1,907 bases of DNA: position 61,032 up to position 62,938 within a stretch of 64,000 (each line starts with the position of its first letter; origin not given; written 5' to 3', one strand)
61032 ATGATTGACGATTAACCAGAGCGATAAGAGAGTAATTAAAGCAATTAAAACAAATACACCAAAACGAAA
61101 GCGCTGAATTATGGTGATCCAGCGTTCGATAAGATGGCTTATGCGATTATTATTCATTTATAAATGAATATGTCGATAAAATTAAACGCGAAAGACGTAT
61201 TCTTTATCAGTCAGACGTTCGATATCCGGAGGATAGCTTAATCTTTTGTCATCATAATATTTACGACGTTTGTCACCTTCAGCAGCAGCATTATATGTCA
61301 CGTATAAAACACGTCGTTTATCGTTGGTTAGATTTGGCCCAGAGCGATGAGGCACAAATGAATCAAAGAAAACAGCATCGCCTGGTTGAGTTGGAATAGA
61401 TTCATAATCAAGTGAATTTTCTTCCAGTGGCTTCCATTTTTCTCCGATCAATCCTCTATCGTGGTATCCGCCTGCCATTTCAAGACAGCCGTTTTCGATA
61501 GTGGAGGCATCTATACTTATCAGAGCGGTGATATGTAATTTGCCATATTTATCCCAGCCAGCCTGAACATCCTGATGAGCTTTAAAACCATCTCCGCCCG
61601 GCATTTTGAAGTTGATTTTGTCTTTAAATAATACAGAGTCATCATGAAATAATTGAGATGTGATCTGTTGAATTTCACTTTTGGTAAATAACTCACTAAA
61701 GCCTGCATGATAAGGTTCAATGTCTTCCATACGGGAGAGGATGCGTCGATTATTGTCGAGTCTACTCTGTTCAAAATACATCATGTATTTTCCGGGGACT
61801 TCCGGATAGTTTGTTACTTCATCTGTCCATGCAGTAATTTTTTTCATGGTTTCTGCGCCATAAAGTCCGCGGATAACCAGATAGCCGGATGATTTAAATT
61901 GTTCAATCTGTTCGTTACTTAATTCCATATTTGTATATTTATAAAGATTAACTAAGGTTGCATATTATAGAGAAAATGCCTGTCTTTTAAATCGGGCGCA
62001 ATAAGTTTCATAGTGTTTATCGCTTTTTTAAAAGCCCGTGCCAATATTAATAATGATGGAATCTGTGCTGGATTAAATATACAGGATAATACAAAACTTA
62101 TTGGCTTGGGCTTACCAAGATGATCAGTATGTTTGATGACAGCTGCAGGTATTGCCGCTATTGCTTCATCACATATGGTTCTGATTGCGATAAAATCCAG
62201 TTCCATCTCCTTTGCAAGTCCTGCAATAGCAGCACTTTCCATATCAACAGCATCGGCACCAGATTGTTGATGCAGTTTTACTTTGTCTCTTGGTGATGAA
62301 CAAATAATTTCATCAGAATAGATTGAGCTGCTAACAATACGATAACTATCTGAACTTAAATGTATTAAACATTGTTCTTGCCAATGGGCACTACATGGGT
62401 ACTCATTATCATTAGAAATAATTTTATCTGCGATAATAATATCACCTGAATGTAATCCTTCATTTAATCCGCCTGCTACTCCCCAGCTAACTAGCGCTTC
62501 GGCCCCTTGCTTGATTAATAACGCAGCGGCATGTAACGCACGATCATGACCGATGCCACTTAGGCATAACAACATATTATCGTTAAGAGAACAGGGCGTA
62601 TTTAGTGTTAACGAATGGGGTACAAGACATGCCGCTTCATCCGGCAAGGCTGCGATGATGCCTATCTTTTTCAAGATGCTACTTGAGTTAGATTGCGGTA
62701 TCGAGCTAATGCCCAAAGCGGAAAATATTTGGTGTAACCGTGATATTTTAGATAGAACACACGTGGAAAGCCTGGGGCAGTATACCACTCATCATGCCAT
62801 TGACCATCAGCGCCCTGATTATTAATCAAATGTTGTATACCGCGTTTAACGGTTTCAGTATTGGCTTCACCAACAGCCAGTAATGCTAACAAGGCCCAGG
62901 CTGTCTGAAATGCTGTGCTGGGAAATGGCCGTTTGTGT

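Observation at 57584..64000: Hopanoid operon shc-hpnG-PhyH dioxygenase-hpnN-hpnA with a non-canonical oxygenase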

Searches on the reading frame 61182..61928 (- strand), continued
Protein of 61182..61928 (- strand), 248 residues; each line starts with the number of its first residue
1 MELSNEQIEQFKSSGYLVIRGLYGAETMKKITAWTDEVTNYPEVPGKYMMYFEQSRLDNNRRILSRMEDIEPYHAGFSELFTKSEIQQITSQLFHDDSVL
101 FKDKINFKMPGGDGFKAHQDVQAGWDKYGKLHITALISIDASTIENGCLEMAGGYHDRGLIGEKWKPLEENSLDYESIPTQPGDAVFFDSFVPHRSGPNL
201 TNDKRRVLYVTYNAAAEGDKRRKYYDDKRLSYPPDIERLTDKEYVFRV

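Call 64: find_encoding_contigs(protein=P0337, flank=10000, max_places=1)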
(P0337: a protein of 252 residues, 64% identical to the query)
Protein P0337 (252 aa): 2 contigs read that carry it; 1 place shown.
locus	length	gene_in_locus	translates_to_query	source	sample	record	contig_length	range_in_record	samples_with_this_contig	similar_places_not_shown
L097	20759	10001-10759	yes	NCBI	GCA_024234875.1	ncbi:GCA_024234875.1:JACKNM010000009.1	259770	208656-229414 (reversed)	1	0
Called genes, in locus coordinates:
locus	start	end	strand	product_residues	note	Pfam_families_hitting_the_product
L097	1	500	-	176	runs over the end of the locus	PF25087:GMPPB_C (weak), PF00132:Hexapep (weak)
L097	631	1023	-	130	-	PF01219:DAGK_prokar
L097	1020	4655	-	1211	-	PF05378:Hydant_A_N, PF01968:Hydantoinase_A, PF19278:Hydant_A_C, PF02538:Hydantoinase_B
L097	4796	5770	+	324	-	PF08240:ADH_N, PF00107:ADH_zinc_N, PF13602:ADH_zinc_N_2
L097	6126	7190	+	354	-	PF00494:SQS_PSY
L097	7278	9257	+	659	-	PF00432:Prenyltrans (faint), PF09492:Pec_lyase (faint), PF13249:SQHop_cyclase_N, PF13243:SQHop_cyclase_C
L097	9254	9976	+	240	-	PF01048:PNP_UDP_1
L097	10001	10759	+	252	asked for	PF05721:PhyH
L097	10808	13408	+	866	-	PF03176:MMPL, PF00873:ACR_tran (weak), PF03176:MMPL, PF00873:ACR_tran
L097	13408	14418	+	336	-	PF01073:3Beta_HSD, PF01370:Epimerase, PF05368:NmrA, PF07993:NAD_binding_4, PF13460:NAD_binding_10, PF16363:GDP_Man_Dehyd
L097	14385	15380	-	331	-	PF03706:LPG_synthase_TM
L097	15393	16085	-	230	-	PF01066:CDP-OH_P_transf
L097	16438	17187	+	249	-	PF12804:NTP_transf_3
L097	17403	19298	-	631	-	PF13292:DXP_synthase_N, PF00456:Transketolase_N (weak), PF00676:E1_dh (weak), PF02775:TPP_enzyme_C, PF02779:Transket_pyr, PF02780:Transketolase_C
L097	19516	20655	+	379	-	PF04055:Radical_SAM, PF11946:DUF3463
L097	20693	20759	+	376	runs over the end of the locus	PF13641:Glyco_tranf_2_3, PF00535:Glycos_transf_2, PF13506:Glyco_transf_21, PF13632:Glyco_trans_2_3 (weak)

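Call 68: find_encoding_contigs(protein=P0258, flank=10000, max_places=1)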
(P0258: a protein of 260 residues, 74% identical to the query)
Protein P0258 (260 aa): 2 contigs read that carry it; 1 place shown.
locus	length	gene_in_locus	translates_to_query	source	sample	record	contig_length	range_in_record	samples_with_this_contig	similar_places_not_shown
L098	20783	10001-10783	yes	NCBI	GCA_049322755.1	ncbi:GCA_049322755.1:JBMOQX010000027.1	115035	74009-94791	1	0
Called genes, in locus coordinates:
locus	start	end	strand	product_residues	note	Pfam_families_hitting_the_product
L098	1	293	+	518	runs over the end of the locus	PF27104:FimW_N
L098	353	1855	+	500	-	PF27104:FimW_N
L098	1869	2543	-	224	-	PF02230:Abhydrolase_2, PF00561:Abhydrolase_1 (faint), PF00326:Peptidase_S9 (faint), PF01738:DLH (weak), PF12146:Hydrolase_4 (faint), PF07859:Abhydrolase_3 (faint)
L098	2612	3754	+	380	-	PF01841:Transglut_core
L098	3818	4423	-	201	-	PF00994:MoCF_biosynth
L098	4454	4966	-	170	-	PF04751:DarP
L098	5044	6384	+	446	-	PF01523:PmbA_TldD_1st, PF19290:PmbA_TldD_2nd, PF19289:PmbA_TldD_3rd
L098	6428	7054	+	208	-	PF25182:NonGDSL (weak), PF00657:Lipase_GDSL, PF13472:Lipase_GDSL_2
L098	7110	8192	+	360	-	PF03480:DctP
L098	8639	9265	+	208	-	PF13505:OMP_b-brl, PF09411:PagL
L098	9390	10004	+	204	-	PF01066:CDP-OH_P_transf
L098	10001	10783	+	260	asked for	PF05721:PhyH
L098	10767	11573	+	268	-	PF12804:NTP_transf_3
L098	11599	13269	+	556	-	PF13714:PEP_mutase, PF12804:NTP_transf_3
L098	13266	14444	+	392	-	PF02776:TPP_enzyme_N (weak), PF02775:TPP_enzyme_C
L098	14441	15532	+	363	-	PF00266:Aminotran_5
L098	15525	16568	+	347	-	PF03706:LPG_synthase_TM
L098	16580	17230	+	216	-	PF05494:MlaC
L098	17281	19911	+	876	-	PF03176:MMPL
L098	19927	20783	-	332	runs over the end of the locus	PF01073:3Beta_HSD, PF01370:Epimerase, PF02719:Polysacc_synt_2 (weak), PF04321:RmlD_sub_bind (weak), PF05368:NmrA, PF13460:NAD_binding_10, PF16363:GDP_Man_Dehyd, PF07993:NAD_binding_4, +1 more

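Call 69: find_encoding_contigs(protein=P0320, flank=10000, max_places=1)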
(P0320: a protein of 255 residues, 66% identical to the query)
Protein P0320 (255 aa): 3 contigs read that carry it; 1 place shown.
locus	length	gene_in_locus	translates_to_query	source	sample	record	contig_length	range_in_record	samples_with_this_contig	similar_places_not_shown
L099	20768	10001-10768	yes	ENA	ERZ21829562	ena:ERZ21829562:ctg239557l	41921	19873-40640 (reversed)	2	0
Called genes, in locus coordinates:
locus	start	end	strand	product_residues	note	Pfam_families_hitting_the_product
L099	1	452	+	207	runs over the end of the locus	PF00892:EamA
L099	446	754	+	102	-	PF00892:EamA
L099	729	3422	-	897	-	PF10101:DUF2339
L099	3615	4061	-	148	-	-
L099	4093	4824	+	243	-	PF01042:Ribonuc_L-PSP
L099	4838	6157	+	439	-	PF00202:Aminotran_3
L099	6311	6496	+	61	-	-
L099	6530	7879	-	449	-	PF00989:PAS (weak), PF08448:PAS_4, PF00211:Guanylate_cyc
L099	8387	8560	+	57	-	-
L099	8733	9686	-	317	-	PF19799:DUF6282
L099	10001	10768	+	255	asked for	PF05721:PhyH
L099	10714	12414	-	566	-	PF07969:Amidohydro_3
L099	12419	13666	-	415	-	PF04389:Peptidase_M28 (weak), PF01546:Peptidase_M20, PF07687:M20_dimer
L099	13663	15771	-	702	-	PF02629:CoA_binding, PF13380:CoA_binding_2, PF13607:Succ_CoA_lig, PF13549:ATP-grasp_5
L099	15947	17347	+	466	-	PF00202:Aminotran_3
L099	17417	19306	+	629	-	PF02129:Peptidase_S15, PF00326:Peptidase_S9 (weak), PF00561:Abhydrolase_1, PF12146:Hydrolase_4, PF08530:PepX_C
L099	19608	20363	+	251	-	PF05598:DUF772, PF01609:DDE_Tnp_1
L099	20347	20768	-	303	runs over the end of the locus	PF13276:HTH_21 (faint), PF00665:rve, PF13683:rve_3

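Call 70: search_protein_families(library=ncbifam, proteins=[L099:15947-17347:+, L099:10714-12414:-, L099:12419-13666:-, L099:13663-15771:-, L099:8733-9686:-, L099:10001-10768:+, L097:16438-17187:+, L097:15393-16085:-], max_evalue=1e-10)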
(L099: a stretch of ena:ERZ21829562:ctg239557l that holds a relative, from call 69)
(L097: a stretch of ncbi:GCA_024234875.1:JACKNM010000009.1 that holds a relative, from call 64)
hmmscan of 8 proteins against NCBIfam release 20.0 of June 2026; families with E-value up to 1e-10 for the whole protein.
L099:15947-17347:+ (466 aa): 69 families (the best 25 are shown)
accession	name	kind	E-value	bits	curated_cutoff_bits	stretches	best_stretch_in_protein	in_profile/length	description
NF005447.0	PRK07036.1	equivalog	1.4e-222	739.5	618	1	5-464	6-465/468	aminotransferase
NF005682.0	PRK07480.1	subfamily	5.7e-151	503.3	510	1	7-460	8-458/459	aminotransferase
NF004767.0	PRK06105.1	subfamily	5.4e-147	490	517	1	11-459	7-455/460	aminotransferase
NF005684.0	PRK07482.1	subfamily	8.7e-136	453.1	687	1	9-460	5-461/464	hypothetical protein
NF004625.0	PRK05965.1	subfamily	4.3e-128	427.9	729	1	10-456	4-450/460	hypothetical protein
NF005102.0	PRK06541.1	equivalog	3.5e-125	418.1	574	1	9-454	9-456/460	aspartate aminotransferase family protein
NF005683.0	PRK07481.1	subfamily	2.1e-110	369.8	575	1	14-453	8-449/453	hypothetical protein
NF005812.0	PRK07678.1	subfamily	6.5e-109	364.5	488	1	9-452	7-448/451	aminotransferase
NF009068.0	PRK12403.1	equivalog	1.1e-102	344.3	817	1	7-457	9-456/460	aspartate aminotransferase family protein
NF005375.0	PRK06917.1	equivalog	2.7e-100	336.2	535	1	37-454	17-439/448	aspartate aminotransferase family protein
NF005685.0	PRK07483.1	equivalog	2e-98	330.1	485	1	36-458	14-442/444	aspartate aminotransferase family protein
TIGR00508.1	bioA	equivalog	4.9e-97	325.2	405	1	24-451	2-418/419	adenosylmethionine--8-amino-7-oxononanoate transaminase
NF052567.1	OmAmTferAptACaul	equivalog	1.3e-96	324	500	1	35-451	19-428/431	omega-aminotransferase AptA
NF004718.0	PRK06062.1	subfamily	9.3e-89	298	472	1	9-453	16-448/454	hypothetical protein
NF004624.0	PRK05964.1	equivalog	2.7e-82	276.6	494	1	19-451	10-422/427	adenosylmethionine--8-amino-7-oxononanoate transaminase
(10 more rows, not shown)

L099:10714-12414:- (566 aa): 0 families

L099:12419-13666:- (415 aa): 33 families (the best 25 are shown)
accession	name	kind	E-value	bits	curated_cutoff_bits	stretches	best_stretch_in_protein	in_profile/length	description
NF006399.0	PRK08651.1-2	equivalog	2e-64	218.1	381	1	18-402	5-395/405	succinyl-diaminopimelate desuccinylase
TIGR01910.1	DapE-ArgE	subfamily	1.8e-60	205.1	217.6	1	20-399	1-369/373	ArgE/DapE family deacylase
NF005306.0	PRK06837.1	subfamily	3.5e-41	141.4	376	1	61-403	79-413/427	ArgE/DapE family deacylase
NF005913.0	PRK07906.1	subfamily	3.7e-38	131.3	382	1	19-381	17-404/442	hypothetical protein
NF006400.0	PRK08651.1-3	equivalog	4.8e-38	131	374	1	75-405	80-400/410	succinyl-diaminopimelate desuccinylase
NF009557.0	PRK13009.1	equivalog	2.6e-35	122.3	284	1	20-400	6-363/377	succinyl-diaminopimelate desuccinylase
NF010589.0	PRK13983.1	equivalog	7.4e-35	120.7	333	1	6-230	3-241/409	M20 family metallo-hydrolase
NF006365.0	PRK08588.1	subfamily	1e-34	120.5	289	1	20-413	10-382/383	succinyl-diaminopimelate desuccinylase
NF005373.0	PRK06915.1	equivalog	2.3e-32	112.5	428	1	64-409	79-415/422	peptidase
TIGR01892.1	AcOrn-deacetyl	equivalog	3.6e-31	108.5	297.7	1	45-398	24-349/365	acetylornithine deacetylase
NF009558.0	PRK13013.1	equivalog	1.1e-29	103.4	428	1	5-400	4-412/429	acetylornithine deacetylase/succinyl-diaminopimelate desuccinylase family protein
NF005710.0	PRK07522.1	subfamily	2e-29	102.9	412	1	79-380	70-356/391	acetylornithine deacetylase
TIGR01246.1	dapE_proteo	equivalog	1.6e-27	96.5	361.8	1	22-400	4-359/370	succinyl-diaminopimelate desuccinylase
NF006370.0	PRK08596.1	equivalog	2.1e-27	95.7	412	1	5-166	5-168/425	acetylornithine deacetylase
NF009555.0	PRK13004.1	equivalog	1.5e-26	93.3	321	1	14-333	12-300/399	YgeY family selenium metabolism-linked hydrolase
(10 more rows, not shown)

L099:13663-15771:- (702 aa): 4 families
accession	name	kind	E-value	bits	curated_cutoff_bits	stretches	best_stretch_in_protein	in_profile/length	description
NF045494.1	AcCoALig_Archglob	equivalog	5.3e-85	286.2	1200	2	8-452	218-658/665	acetate--CoA ligase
NF045493.1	HydDutCoALig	equivalog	6.1e-78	263.1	1300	1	10-679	5-682/698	4-hydroxybutyrate--CoA ligase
NF045492.1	HydPropCoALig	equivalog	2.6e-73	247.6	1300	2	11-362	251-606/700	3-hydroxypropionate--CoA ligase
TIGR02717.1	AcCoA-syn-alpha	equivalog_domain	1.4e-68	231.7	567.15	1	8-451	1-441/447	acetate--CoA ligase alpha subunit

L099:8733-9686:- (317 aa): 0 families

L099:10001-10768:+ (255 aa): 1 family
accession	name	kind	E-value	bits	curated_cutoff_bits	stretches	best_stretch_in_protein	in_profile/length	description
NF052437.1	MPhHdxlPhnYGIM8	equivalog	6e-57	193.1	500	1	8-245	6-238/260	methylphosphonate hydroxylase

L097:16438-17187:+ (249 aa): 2 families
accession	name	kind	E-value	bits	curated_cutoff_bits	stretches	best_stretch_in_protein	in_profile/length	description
NF038362.1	Sden_1164_fam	equivalog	1.5e-13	50.8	300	1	3-184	4-195/266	Sden_1164 family protein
NF041135.1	IPPtranDIPPsyn_Thcocales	equivalog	1.5e-13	50.5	580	1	1-239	1-217/419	bifunctional L-myo-inositol-1-phosphate cytidylyltransferase/CDP-L-myo-inositol myo-inositolphosphotransferase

L097:15393-16085:- (230 aa): 3 families
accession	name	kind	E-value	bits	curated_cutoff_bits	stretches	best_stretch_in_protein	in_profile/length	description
NF040950.1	archin_ph_syn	equivalog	9.4e-15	55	180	1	25-144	12-126/191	archaetidylinositol phosphate synthase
NF041135.1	IPPtranDIPPsyn_Thcocales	equivalog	1.3e-14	54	580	1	20-144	234-352/419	bifunctional L-myo-inositol-1-phosphate cytidylyltransferase/CDP-L-myo-inositol myo-inositolphosphotransferase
NF045883.1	PIPSynth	equivalog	1.5e-12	47.7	170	1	28-130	14-112/197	phosphatidylinositol phosphate synthase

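Call 72: find_encoding_contigs(protein=P0051, flank=6000, max_places=1)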
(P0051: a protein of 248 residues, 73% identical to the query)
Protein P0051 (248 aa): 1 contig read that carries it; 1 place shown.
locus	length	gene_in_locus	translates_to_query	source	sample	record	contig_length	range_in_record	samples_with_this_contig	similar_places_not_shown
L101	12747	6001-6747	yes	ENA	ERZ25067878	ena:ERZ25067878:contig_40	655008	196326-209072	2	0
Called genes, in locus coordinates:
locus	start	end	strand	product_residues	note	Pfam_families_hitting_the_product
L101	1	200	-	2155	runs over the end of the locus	PF00109:ketoacyl-synt, PF02801:Ketoacyl-synt_C, PF16197:KAsynt_C_assoc (weak), PF00698:Acyl_transf_1, PF00550:PP-binding, PF08659:KR, PF00106:adh_short, PF14765:PS-DH, +2 more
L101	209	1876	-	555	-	PF03060:NMO, PF21607:FabD_helical_ins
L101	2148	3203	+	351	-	PF00494:SQS_PSY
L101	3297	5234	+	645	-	PF13249:SQHop_cyclase_N, PF09492:Pec_lyase (faint), PF13243:SQHop_cyclase_C, PF00432:Prenyltrans (weak)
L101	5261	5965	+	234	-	PF01048:PNP_UDP_1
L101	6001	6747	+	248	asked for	PF05721:PhyH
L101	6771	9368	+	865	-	PF03176:MMPL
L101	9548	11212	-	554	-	PF00361:Proton_antipo_M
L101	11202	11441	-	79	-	-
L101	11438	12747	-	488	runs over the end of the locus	PF00361:Proton_antipo_M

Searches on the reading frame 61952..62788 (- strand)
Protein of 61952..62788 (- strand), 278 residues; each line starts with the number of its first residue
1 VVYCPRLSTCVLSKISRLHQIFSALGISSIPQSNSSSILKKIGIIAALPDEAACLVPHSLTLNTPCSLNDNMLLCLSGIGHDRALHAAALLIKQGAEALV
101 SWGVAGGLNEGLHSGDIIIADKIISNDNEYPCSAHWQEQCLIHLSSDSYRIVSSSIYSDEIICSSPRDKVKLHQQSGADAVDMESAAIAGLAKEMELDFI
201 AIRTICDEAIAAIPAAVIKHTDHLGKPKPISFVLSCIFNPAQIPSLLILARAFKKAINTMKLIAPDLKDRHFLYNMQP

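Call 3: search_protein_families(library=pfam, proteins=[window:61952-62788:-])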
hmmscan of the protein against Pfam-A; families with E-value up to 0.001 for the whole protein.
window:61952-62788:- (278 aa): 1 family
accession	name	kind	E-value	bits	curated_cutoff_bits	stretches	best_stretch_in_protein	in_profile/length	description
PF01048.26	PNP_UDP_1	-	6.1e-26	91.7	25.1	1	66-209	37-200/233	Phosphorylase superfamily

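Call 4: search_protein_families(library=ncbifam, proteins=[window:61952-62788:-])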
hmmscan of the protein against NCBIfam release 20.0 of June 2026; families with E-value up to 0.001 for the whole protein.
window:61952-62788:- (278 aa): 12 families
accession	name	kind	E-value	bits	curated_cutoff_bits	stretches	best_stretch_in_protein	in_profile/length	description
TIGR03468.1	HpnG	hypoth_equivalog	2.6e-49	167.7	187.1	1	60-261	10-210/212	hopanoid-associated phosphorylase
NF005476.0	PRK07077.1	equivalog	2.3e-28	99.1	215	1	93-261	51-225/243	phosphorylase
NF004079.0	PRK05584.1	equivalog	2.6e-18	66.4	169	2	41-128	2-100/232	5'-methylthioadenosine/adenosylhomocysteine nucleosidase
TIGR03664.1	fut_nucase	equivalog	6.4e-12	45.6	124.7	2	69-127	34-93/228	futalosine hydrolase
TIGR01704.1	MTA_SAH-Nsdase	equivalog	3.1e-09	36.7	73.8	1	72-127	42-98/229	5'-methylthioadenosine/S-adenosylhomocysteine nucleosidase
NF011286.0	PRK14697.1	equivalog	6.2e-08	32.5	260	1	71-209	43-197/233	bifunctional 5'-methylthioadenosine/S-adenosylhomocysteine nucleosidase/phosphatase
NF004489.0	PRK05819.1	subfamily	7.8e-07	28.6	230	1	85-209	72-207/236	DeoD-type purine-nucleoside phosphorylase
NF005213.0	PRK06698.1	equivalog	8e-07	28.2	768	1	73-209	45-197/459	bifunctional 5'-methylthioadenosine/S-adenosylhomocysteine nucleosidase/phosphatase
TIGR01694.1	MTAP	equivalog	3.8e-05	23.2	274.85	0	170-212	167-209/240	S-methyl-5'-thioadenosine phosphorylase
NF006087.0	PRK08236.1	equivalog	0.00012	21.8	213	0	68-127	26-88/219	futalosine hydrolase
NF009914.0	PRK13374.1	subfamily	0.00018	21.1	338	1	122-210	118-208/235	DeoD-type purine-nucleoside phosphorylase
TIGR01700.1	PNPH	equivalog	0.00077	19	293.35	0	93-128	80-115/249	purine nucleoside phosphorylase I, inosine and guanosine-specific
